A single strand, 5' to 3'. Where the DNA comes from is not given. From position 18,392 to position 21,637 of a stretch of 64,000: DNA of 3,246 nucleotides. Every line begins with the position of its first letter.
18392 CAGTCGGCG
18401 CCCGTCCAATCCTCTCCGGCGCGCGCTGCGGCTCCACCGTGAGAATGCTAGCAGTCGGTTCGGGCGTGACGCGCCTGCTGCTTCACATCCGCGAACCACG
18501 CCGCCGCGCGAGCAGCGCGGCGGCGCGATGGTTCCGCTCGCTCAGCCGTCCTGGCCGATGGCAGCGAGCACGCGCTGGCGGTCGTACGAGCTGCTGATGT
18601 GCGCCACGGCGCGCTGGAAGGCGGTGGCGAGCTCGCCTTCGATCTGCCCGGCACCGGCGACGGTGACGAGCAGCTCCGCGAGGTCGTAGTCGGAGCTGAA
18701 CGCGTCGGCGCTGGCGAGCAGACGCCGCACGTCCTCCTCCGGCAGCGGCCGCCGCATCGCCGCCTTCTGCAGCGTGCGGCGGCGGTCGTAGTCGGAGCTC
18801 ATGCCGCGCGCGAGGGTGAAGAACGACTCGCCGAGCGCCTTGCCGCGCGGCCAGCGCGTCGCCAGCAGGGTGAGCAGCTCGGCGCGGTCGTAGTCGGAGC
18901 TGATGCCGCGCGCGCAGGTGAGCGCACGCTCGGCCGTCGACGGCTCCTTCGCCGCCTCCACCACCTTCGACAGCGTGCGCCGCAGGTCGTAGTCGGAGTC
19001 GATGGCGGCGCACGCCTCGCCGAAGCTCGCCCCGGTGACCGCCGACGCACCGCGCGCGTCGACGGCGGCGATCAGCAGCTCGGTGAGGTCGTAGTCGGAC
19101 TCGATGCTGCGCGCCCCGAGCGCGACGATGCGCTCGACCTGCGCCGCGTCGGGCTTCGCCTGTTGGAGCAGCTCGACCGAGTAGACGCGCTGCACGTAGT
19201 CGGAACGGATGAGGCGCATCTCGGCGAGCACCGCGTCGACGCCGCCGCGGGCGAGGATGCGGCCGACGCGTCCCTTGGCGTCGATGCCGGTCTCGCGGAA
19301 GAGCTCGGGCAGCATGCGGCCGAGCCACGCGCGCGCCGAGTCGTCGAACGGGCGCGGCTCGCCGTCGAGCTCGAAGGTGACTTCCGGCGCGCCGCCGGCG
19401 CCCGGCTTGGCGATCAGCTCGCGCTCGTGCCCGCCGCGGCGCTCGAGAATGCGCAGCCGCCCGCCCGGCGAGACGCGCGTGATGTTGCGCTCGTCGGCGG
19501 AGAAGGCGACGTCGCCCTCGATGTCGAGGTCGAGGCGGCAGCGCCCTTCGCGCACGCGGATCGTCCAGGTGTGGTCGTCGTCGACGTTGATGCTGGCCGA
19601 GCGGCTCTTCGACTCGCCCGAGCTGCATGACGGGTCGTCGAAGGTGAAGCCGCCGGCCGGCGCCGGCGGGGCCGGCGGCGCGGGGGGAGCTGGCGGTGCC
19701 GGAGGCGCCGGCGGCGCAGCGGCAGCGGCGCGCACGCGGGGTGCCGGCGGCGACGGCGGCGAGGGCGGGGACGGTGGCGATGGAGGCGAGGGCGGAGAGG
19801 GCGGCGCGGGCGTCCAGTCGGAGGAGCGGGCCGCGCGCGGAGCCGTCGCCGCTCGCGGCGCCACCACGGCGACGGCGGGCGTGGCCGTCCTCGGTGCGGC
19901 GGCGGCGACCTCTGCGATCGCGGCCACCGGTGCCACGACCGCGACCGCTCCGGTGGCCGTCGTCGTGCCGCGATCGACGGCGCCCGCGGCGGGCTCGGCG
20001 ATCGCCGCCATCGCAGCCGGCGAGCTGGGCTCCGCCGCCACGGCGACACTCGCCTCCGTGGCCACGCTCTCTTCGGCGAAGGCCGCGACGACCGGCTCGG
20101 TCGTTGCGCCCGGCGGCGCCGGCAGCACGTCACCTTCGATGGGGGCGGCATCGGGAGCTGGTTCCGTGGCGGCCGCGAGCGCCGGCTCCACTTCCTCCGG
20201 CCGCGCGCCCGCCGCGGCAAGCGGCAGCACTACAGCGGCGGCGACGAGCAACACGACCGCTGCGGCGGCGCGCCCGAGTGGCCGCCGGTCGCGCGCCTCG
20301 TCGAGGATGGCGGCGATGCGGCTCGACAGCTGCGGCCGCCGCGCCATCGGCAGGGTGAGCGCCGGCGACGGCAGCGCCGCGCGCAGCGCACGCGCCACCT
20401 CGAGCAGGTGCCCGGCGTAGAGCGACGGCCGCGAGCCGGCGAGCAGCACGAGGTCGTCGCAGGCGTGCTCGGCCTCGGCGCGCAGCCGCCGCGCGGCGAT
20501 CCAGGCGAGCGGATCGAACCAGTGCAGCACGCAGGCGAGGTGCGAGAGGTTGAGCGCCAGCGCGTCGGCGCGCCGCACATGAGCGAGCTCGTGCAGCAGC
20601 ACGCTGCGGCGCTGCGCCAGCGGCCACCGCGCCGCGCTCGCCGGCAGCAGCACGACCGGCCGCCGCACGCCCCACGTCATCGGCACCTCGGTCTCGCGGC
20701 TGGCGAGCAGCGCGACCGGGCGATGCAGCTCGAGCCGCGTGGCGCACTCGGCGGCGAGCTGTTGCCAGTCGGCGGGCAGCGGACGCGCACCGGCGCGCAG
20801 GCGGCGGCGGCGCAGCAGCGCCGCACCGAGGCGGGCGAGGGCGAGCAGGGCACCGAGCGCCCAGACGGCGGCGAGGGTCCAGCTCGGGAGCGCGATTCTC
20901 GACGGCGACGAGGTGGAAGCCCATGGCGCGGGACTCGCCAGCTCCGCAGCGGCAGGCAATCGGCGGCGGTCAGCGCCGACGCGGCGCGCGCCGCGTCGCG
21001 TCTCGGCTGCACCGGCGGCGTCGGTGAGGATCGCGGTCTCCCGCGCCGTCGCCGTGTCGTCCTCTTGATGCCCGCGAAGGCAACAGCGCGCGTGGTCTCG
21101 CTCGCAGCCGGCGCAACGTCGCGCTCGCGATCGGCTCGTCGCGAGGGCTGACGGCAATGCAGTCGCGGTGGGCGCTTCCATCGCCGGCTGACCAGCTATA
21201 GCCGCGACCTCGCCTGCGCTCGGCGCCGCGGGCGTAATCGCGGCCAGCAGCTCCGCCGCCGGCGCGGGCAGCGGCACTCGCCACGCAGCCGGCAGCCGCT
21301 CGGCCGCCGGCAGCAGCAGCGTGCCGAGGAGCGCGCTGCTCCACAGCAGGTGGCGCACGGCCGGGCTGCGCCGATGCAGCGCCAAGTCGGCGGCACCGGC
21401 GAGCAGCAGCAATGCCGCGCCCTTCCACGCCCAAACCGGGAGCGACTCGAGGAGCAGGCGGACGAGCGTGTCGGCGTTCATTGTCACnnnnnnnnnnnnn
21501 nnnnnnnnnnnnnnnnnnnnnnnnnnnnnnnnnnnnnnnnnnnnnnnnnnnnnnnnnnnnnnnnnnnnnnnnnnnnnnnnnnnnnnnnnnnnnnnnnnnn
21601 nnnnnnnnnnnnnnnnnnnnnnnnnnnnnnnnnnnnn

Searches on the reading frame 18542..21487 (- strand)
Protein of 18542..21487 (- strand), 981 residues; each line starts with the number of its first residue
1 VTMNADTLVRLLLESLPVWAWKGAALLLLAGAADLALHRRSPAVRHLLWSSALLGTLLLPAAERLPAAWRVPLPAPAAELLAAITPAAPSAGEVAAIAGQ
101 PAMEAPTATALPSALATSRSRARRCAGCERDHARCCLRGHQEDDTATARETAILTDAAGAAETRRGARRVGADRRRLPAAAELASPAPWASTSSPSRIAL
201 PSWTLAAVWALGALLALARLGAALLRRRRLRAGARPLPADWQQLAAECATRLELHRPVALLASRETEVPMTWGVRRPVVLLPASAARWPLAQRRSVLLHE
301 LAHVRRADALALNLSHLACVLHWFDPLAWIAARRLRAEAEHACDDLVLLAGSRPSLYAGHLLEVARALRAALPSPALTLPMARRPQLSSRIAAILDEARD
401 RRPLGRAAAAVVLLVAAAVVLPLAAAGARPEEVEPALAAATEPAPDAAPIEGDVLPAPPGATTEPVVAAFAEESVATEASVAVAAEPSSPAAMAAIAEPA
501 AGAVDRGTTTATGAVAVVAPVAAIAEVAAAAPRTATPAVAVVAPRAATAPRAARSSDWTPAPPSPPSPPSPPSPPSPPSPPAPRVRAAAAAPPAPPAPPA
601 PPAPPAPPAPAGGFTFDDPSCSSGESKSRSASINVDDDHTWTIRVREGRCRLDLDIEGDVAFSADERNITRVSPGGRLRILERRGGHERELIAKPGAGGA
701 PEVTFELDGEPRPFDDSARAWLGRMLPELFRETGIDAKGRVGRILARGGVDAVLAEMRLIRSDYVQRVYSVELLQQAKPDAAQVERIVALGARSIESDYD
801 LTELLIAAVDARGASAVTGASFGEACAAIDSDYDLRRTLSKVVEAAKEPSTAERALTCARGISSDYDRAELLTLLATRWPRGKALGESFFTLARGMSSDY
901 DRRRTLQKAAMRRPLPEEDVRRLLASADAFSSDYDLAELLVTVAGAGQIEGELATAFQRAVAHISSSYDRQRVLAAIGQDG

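Call 7: search_protein_families(library=pfam, proteins=[window:18542-21487:-])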
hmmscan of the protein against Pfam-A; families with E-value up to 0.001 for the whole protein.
window:18542-21487:- (981 aa): 1 family
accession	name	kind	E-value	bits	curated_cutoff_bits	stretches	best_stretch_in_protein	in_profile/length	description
PF05569.17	Peptidase_M56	-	1.4e-31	110.2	31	1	204-394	101-296/296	BlaR1 peptidase M56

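Call 39: search_protein_families(library=ncbifam, proteins=[window:18542-21487:-], max_evalue=0.01)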
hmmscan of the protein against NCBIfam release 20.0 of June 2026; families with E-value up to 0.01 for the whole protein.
window:18542-21487:- (981 aa): 2 families
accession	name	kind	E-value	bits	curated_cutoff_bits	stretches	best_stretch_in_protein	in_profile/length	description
NF000326.1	blaR1_generic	equivalog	2.9e-23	82.1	400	1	204-421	105-326/585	BlaR1 family beta-lactam sensor/signal transducer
NF033109.1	sensor_MecR1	exception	0.00064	18.3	1200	1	248-348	151-253/585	beta-lactam sensor/signal transducer MecR1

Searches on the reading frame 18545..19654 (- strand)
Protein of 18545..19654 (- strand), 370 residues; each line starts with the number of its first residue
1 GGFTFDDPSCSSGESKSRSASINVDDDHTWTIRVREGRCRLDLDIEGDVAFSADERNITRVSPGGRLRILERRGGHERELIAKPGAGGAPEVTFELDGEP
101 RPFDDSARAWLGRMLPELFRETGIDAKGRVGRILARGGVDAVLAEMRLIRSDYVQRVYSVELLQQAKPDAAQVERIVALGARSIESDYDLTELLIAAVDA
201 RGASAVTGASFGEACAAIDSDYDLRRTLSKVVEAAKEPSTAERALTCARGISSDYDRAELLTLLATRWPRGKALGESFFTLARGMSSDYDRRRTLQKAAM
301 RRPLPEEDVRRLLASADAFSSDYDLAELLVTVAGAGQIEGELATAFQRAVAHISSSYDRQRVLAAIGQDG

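Call 38: search_protein_families(library=pfam, proteins=[window:18545-19654:-], max_evalue=10)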
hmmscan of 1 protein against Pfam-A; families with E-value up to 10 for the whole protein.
seq(370 aa): 1 family
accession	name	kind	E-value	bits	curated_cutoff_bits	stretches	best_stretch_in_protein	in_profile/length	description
PF07637.16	PSD5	-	0.053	14.3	34.2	1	296-324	10-38/62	Protein of unknown function (DUF1595)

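Call 56: find_homologous_proteins(query=window:18545-19654:-, max_evalue=0.00001)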
Query seq(370 aa) (370 aa): 77 proteins with E <= 0.00001 among 8000 candidates.
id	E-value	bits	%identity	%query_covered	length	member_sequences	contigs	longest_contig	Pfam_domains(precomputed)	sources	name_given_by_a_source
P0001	6.4e-162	557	74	94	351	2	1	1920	-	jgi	jgi:bla regulator protein blaR1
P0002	1.7e-158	546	72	94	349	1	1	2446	-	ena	-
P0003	2.7e-150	519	69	92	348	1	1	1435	-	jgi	jgi:hypothetical protein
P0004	8.3e-149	514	68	95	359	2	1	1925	-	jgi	-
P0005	7.5e-140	484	68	90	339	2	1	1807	-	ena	-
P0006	1.6e-127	444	60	92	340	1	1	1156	-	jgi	jgi:hypothetical protein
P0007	6.7e-115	402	55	97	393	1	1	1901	-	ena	-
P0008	2.0e-107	378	55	92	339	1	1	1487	-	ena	-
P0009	1.4e-99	352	57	84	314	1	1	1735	-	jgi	jgi:hypothetical protein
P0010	1.7e-90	322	57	78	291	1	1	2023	-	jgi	jgi:hypothetical protein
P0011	1.1e-82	296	65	57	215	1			-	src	-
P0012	2.9e-81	292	74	56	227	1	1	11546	-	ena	-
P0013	5.0e-70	255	41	90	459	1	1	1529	-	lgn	-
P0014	2.8e-62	229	42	87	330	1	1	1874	-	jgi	jgi:hypothetical protein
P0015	5.5e-62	228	35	93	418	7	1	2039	-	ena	-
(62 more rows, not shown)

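Call 62: predict_structure(alignment_id=A2)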
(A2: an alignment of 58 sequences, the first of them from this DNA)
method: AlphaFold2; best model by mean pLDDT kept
length: 370 residues; sequences in the alignment: 58
mean_pLDDT: 94.1   pTM: 0.90
mean pLDDT of the five models: 94.1, 93.9, 93.6, 93.5, 93.5
residues with pLDDT >= 90: 332; 70-90: 21; 50-70: 12; < 50: 5
segments of 3 or more residues with pLDDT < 50: 1-4
pLDDT, mean of each block of 10 residues (from residue 1): 51 71 89 91 96 96 97 95 95 98 97 96 96 98 98 98 98 98 98 98 96 98 99 96 95 99 96 96 98 98 95 98 98 91 97 98 83
secondary structure, 60 per line:
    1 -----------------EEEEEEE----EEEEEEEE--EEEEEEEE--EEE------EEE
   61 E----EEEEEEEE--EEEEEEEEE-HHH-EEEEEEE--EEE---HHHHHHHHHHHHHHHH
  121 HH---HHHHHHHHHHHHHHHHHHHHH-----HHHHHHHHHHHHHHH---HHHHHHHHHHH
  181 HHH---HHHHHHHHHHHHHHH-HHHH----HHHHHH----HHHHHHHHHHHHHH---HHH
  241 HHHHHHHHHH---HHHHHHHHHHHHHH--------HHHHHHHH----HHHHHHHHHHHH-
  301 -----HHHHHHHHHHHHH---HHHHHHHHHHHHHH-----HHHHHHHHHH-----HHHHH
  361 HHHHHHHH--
elements in order: E18-24 E29-36 E39-46 E49-51 E58-61 E66-73 E76-84 E90-96 E99-101 H105-122 H126-146 H152-166 H170-183 H187-201 H203-206 H211-216 H221-234 H238-250 H254-267 H276-283 H288-299 H306-318 H322-335 H341-350 H356-368

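Call 64: fold_search(model_id=the predicted structure, library=pdb)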
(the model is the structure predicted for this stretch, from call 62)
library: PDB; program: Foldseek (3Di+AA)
matches with E <= 10: 1053; with E <= 0.001: 0
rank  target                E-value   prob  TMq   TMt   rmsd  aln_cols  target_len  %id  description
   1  8ga7                  2.3e-03  0.75  0.14  0.11  23.7       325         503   16  Geometrically programmable nanomaterial construction using regularized protein building blocks (released 2024-03-13)
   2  5k7v_A                2.8e-03  0.72  0.12  0.14  18.4       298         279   12  Computational Design of Self-Assembling Cyclic Protein Homooligomers (released 2017-04-12)
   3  8cwy_A                8.6e-03  0.98  0.24  0.21  12.7       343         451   14  Accurate computational design of genetically encoded 3D protein crystals (released 2023-11-01)
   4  6vfk_B                8.6e-03  0.41  0.13  0.13  18.9       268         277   13  De novo designed tetrahedral nanoparticle T33_dn10 displaying 4 copies of BG505-SOSIP trimer on the surface (released 2020-07-22)
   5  6hc2_S                9.8e-03  0.90  0.19  0.19  15.5       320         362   12  Crystal structure of NuMA/LGN hetero-hexamers (released 2019-05-29)
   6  6c5v_A                1.2e-02  0.33  0.12  0.09  20.8       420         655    9  An anti-gH/gL antibody that neutralizes dual-tropic infection defines a site of vulnerability on Epstein-Barr virus (released 2018-05-02)
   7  9bui_W                1.3e-02  0.99  0.21  0.19  12.5       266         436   14  M1A Midnolin-Proteasome (with Ubl) (released 2025-06-11)
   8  4a1s_A                1.5e-02  0.84  0.18  0.19  15.4       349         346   12  Crystallographic structure of the Pins:Insc complex (released 2012-03-28)
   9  8tnn_D                1.5e-02  0.30  0.13  0.09  21.1       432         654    9  Crystal structure of Epstein-Barr virus gH/gL/gp42 in complex with gp42 antibody A10 (released 2024-03-27)
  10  4a1s_B                1.6e-02  0.90  0.19  0.20  14.8       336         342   12  Crystallographic structure of the Pins:Insc complex (released 2012-03-28)
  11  6hc2_A                1.8e-02  0.85  0.19  0.19  14.6       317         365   11  Crystal structure of NuMA/LGN hetero-hexamers (released 2019-05-29)
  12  6hc2_E                1.8e-02  0.85  0.19  0.19  15.6       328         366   13  Crystal structure of NuMA/LGN hetero-hexamers (released 2019-05-29)
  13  4g2v_A                1.9e-02  0.94  0.20  0.23  15.5       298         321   10  Structure complex of LGN binding with FRMPD1 (released 2013-01-23)
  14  7ue2_A                2.1e-02  0.99  0.28  0.31  12.2       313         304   12  Crystal structure of designed helical repeat protein RPB_PLP3_R6 bound to PLPx6 peptide (released 2023-03-29)
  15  2r17_D                2.2e-02  0.98  0.25  0.30  13.2       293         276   12  Functional architecture of the retromer cargo-recognition complex (released 2007-10-30)
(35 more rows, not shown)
